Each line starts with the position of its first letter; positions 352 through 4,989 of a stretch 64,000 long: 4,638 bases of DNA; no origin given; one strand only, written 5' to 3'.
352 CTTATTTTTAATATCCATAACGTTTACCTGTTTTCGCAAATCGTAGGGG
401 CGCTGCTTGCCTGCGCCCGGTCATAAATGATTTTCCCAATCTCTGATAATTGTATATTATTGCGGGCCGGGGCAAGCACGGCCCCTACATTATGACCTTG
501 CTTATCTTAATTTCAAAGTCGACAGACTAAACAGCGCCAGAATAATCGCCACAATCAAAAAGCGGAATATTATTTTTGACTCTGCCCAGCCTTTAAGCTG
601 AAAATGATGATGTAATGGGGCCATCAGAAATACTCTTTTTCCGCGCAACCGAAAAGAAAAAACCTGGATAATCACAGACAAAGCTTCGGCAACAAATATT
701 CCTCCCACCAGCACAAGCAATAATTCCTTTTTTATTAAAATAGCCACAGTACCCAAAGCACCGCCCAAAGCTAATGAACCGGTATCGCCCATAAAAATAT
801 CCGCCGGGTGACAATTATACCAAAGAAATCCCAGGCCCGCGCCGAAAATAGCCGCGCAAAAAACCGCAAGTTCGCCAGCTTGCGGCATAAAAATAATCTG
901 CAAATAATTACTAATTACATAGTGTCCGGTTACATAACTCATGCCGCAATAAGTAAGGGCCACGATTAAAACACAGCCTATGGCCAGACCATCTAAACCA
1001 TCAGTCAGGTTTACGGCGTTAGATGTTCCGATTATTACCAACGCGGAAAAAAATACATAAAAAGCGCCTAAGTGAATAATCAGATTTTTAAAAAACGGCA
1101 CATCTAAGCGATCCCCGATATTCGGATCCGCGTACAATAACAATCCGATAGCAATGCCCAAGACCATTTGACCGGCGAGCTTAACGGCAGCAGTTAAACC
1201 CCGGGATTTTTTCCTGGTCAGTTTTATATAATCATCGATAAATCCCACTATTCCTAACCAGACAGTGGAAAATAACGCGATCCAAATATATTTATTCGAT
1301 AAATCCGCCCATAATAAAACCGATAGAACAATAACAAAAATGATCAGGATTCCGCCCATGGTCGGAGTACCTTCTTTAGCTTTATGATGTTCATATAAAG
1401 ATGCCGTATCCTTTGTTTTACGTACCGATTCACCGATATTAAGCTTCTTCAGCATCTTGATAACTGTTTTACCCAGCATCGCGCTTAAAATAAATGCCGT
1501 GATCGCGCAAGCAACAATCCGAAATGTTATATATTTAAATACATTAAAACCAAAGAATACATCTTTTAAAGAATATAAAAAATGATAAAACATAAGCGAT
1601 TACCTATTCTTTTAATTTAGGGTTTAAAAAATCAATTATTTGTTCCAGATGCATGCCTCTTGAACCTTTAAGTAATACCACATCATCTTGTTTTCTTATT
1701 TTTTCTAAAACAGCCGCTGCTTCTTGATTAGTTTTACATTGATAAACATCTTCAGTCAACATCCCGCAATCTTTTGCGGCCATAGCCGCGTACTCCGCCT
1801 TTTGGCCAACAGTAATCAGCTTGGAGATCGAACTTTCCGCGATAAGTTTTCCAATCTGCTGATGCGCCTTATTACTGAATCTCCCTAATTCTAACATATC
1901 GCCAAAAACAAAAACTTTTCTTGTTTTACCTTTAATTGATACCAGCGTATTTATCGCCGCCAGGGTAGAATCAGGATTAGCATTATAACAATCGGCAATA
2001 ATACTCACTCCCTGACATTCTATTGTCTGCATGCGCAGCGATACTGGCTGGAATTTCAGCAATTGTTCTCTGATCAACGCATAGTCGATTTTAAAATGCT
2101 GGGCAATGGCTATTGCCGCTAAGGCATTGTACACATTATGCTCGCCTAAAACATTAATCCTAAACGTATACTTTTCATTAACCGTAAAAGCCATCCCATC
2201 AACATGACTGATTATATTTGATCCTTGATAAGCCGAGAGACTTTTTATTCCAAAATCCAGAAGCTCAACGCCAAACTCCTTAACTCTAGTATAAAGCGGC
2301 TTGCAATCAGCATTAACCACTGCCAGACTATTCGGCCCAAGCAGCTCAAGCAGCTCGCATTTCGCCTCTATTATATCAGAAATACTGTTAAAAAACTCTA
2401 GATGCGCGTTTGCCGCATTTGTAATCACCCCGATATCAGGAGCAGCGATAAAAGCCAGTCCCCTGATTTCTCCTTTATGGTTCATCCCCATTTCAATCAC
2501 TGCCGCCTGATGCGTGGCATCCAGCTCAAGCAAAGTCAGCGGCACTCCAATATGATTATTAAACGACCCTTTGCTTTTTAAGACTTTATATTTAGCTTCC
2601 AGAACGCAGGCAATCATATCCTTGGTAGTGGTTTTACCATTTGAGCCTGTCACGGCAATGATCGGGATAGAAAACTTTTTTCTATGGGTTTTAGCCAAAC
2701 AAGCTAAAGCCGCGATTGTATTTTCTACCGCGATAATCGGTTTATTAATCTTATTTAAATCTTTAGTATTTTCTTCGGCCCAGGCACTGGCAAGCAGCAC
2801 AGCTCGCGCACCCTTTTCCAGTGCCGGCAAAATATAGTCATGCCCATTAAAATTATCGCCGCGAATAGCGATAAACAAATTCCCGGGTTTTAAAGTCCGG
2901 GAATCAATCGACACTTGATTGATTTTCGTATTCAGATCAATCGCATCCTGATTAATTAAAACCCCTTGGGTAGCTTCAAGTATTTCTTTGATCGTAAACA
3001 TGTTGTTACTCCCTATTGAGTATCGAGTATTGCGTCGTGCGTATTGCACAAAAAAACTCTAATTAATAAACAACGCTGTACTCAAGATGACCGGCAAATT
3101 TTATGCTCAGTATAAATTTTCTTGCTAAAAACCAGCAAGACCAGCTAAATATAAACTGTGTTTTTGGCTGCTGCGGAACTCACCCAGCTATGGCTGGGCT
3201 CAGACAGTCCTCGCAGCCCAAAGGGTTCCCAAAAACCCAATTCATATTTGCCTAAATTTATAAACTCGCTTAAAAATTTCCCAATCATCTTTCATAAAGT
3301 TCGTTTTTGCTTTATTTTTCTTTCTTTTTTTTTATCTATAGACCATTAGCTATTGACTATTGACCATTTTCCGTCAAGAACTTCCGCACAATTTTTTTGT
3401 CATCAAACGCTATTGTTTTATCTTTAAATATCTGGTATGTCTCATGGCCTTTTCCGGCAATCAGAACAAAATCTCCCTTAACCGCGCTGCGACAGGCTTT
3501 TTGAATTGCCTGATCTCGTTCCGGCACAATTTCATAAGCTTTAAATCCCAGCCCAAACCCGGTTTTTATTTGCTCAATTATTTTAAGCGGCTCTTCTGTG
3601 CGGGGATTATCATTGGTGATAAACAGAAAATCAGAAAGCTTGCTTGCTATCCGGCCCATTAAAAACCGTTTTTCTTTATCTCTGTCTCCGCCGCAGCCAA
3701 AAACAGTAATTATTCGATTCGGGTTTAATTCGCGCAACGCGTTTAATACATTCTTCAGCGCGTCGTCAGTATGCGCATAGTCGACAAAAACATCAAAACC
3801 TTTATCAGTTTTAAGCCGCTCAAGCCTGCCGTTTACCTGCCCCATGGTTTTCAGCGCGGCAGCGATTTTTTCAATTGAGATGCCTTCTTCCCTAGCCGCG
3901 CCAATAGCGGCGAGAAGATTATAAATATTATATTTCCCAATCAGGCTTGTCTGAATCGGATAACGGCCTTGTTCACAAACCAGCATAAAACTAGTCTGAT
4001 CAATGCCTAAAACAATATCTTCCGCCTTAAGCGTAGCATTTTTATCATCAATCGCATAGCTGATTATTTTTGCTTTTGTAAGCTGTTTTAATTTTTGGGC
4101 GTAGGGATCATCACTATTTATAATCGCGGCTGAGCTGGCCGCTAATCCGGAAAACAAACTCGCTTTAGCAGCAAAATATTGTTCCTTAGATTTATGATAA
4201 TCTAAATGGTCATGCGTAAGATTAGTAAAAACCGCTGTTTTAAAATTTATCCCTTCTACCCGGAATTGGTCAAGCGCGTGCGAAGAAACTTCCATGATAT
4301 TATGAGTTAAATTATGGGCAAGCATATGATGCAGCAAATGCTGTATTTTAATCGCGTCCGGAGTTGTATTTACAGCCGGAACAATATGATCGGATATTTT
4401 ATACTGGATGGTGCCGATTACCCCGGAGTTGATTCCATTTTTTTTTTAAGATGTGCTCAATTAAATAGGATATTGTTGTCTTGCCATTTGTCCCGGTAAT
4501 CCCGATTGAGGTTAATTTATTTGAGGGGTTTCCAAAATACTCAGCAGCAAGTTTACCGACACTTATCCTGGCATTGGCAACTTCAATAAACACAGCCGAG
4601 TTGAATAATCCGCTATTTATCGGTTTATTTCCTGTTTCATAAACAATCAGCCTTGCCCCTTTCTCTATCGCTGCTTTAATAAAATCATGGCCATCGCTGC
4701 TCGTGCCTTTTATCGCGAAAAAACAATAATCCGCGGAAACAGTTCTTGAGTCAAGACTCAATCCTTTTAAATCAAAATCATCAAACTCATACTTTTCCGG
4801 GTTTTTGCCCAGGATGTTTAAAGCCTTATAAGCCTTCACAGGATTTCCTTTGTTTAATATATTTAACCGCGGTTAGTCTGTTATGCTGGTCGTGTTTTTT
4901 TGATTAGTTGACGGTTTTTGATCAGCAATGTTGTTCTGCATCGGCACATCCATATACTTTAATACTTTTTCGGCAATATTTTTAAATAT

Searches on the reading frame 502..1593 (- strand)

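Call 9: search_protein_families(library=pfam, proteins=[window:502-1593:-], max_evalue=0.01)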
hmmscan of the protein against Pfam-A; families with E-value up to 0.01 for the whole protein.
window:502-1593:- (363 aa): 2 families
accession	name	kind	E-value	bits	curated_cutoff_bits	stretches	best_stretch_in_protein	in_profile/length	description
PF00953.26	Glycos_transf_4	-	1.7e-33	116.3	27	1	104-287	2-159/160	Glycosyl transferase family 4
PF10555.14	MraY_sig1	-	3.3e-06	26.7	20.1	1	73-85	1-13/13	Phospho-N-acetylmuramoyl-pentapeptide-transferase signature 1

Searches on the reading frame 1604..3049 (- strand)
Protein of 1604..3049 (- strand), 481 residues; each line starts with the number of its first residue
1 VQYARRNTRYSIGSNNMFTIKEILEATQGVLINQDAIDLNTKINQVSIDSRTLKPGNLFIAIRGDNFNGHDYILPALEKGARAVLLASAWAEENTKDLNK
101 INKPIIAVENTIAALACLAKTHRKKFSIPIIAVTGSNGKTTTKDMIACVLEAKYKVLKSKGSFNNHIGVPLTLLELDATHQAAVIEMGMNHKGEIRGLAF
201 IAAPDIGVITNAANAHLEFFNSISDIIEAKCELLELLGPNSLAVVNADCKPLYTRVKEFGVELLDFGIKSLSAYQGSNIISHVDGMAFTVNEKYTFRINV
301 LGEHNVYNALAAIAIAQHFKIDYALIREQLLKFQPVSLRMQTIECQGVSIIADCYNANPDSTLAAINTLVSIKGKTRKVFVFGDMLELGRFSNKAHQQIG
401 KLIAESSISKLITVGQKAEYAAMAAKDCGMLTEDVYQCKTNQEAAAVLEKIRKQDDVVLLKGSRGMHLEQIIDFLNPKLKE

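Call 9: search_protein_families(library=pfam, proteins=[window:1604-3049:-], max_evalue=0.01)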
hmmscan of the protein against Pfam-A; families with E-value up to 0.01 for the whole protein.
window:1604-3049:- (481 aa): 3 families
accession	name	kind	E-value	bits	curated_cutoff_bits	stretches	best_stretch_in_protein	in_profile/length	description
PF08245.18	Mur_ligase_M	-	6.9e-51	173.5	24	1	133-316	1-200/200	Mur ligase middle domain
PF02875.26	Mur_ligase_C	-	9e-23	81.9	28.4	1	339-464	2-127/127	Mur ligase, glutamate ligase domain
PF01225.30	Mur_ligase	-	1e-11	45.5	21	1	42-122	1-94/95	Mur ligase family, catalytic domain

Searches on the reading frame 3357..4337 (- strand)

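Call 49: search_protein_families(library=pfam, proteins=[window:3357-4337:-], max_evalue=0.01)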
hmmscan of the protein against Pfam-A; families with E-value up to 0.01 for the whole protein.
window:3357-4337:- (326 aa): 3 families
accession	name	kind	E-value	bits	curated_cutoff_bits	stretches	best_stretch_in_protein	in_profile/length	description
PF08245.18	Mur_ligase_M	-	1.2e-40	140.1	24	1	1-148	48-200/200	Mur ligase middle domain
PF02875.26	Mur_ligase_C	-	3e-34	119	28.4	1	170-297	1-127/127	Mur ligase, glutamate ligase domain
PF02636.23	Methyltransf_28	-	0.0064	16.4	23.3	0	125-210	132-212/249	Putative S-adenosyl-L-methionine-dependent methyltransferase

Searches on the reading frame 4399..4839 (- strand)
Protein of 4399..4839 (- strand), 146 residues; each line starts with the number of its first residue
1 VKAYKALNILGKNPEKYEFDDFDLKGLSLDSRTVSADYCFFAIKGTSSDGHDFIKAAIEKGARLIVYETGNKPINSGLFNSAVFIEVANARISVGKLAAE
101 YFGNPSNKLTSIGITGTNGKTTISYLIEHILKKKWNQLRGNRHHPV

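Call 49: search_protein_families(library=pfam, proteins=[window:4399-4839:-], max_evalue=0.01)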
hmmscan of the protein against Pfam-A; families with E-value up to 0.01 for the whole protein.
window:4399-4839:- (146 aa): 2 families
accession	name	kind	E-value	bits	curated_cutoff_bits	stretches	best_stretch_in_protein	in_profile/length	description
PF01225.30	Mur_ligase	-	1.6e-10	41.6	21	1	25-71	3-54/95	Mur ligase family, catalytic domain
PF08245.18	Mur_ligase_M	-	8e-06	26.4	24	1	114-134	1-21/200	Mur ligase middle domain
